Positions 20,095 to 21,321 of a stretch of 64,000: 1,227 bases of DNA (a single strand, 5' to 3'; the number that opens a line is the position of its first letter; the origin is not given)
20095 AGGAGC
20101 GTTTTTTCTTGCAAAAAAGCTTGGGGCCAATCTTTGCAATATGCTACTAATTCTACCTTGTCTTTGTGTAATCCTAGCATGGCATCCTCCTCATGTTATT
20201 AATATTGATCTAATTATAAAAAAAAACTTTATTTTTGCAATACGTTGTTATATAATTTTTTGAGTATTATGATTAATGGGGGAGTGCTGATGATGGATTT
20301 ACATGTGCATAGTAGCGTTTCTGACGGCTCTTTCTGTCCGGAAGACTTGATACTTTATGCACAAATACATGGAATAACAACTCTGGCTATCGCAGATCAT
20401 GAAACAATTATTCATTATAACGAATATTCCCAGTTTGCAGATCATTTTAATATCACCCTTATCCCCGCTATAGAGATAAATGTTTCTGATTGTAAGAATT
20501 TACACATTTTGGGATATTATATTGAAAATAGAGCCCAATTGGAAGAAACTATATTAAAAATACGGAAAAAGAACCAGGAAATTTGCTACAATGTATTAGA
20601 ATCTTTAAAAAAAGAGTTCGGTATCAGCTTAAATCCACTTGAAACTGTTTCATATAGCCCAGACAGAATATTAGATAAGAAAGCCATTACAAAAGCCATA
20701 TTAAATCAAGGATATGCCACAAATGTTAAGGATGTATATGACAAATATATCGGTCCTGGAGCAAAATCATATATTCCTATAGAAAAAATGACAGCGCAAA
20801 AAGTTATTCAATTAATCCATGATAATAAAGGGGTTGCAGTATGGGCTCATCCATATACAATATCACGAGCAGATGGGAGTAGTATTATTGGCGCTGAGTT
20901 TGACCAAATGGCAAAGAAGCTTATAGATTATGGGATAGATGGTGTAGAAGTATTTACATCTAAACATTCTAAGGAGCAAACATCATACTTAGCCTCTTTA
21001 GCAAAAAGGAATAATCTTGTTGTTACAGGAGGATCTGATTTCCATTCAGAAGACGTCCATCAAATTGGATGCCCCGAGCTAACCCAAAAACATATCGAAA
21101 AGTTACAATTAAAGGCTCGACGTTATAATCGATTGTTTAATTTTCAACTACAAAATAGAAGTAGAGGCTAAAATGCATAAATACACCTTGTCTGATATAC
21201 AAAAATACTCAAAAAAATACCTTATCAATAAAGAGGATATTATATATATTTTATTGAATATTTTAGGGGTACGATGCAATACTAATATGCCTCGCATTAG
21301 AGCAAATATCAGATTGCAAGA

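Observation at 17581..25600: Very AT-rich ~8-kb cassette bounded by ~55-bp direct repeats: NTase(GrpB) + two PHP phosphoesterases + HAD + Cys-motif protein + divergent phosphoketolase-family TPP enzyme + CdaA cyclase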

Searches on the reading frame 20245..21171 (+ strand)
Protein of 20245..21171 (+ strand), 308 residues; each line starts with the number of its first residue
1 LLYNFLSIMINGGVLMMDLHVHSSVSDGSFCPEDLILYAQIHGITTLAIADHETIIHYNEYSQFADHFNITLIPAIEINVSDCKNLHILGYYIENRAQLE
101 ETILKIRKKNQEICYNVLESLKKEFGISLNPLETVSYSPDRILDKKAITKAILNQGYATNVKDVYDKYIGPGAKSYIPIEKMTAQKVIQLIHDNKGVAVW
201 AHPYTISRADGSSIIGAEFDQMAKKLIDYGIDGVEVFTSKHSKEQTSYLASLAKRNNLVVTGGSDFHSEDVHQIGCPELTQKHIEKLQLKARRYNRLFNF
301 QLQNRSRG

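Call 5: search_protein_families(library=pfam, proteins=[window:20245-21171:+], max_evalue=0.01)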
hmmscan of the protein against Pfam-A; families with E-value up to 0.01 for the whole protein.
window:20245-21171:+ (308 aa): 1 family
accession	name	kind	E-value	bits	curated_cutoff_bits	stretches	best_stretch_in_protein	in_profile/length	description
PF02811.25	PHP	-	1.8e-09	38.6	26.4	1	18-123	1-94/164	PHP domain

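Call 11: search_protein_families(library=ncbifam, proteins=[window:20245-21171:+], max_evalue=0.01)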
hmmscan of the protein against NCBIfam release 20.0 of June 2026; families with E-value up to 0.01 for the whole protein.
window:20245-21171:+ (308 aa): 10 families
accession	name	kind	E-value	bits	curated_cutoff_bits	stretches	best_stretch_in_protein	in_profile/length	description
NF041577.1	nside_bi_sphtase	equivalog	1.6e-39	135.7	400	1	16-273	3-256/276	3',5'-nucleoside bisphosphate phosphatase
NF047791.1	RNaseRnm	equivalog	1.3e-33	116.5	375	1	16-269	2-252/275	RNase RNM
NF041661.1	Cycl_ph_dihydrol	equivalog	1.3e-19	70.6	500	1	18-268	1-245/259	phosphoribosyl 1,2-cyclic phosphate 1,2-diphosphodiesterase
NF038032.1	CehA_McbA_metalo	domain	1.4e-17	64.1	80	2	17-99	5-85/315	CehA/McbA family metallohydrolase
NF004981.0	PRK06361.1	equivalog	3.7e-07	29.7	117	1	16-78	1-71/217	histidinol phosphate phosphatase domain-containing protein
NF006251.0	PRK08392.1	equivalog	0.00029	20.4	212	1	16-67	1-52/216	hypothetical protein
NF006702.0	PRK09248.1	domain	0.00038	20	264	0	16-57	4-46/246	PHP domain-containing protein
NF006375.0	PRK08609.1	equivalog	0.0022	16.6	426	1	15-57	335-377/571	DNA polymerase/3'-5' exonuclease PolX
NF005928.0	PRK07945.1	equivalog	0.0047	16.3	250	0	15-53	98-136/337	PHP domain-containing protein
NF004225.0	PRK05672.1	subfamily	0.0048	15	939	1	18-111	8-107/1047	error-prone DNA polymerase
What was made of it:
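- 20269..21171 (+): TrpH/YciV-like PHP phosphoesterase, 293-300 aa. The longest ORF starts at 20245 (TTG). NCBIfam 3',5'-nucleoside bisphosphate phosphatase E = 1.6e-39 and RNase RNM E = 1.3e-33, both below cut-off (calls 5, 11).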

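Call 12: search_protein_families(library=padloc, proteins=[window:20245-21171:+], max_evalue=0.01)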
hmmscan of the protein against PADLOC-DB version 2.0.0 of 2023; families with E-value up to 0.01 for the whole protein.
window:20245-21171:+ (308 aa): 0 families

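Call 91: search_protein_families(library=phrogs, proteins=[window:20245-21171:+], max_evalue=0.00001)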
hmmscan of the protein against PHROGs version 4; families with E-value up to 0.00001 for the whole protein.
window:20245-21171:+ (308 aa): 1 family
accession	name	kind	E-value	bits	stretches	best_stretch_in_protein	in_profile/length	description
phrog_7513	-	unknown function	4.9e-06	26.7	1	17-83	12-80/461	-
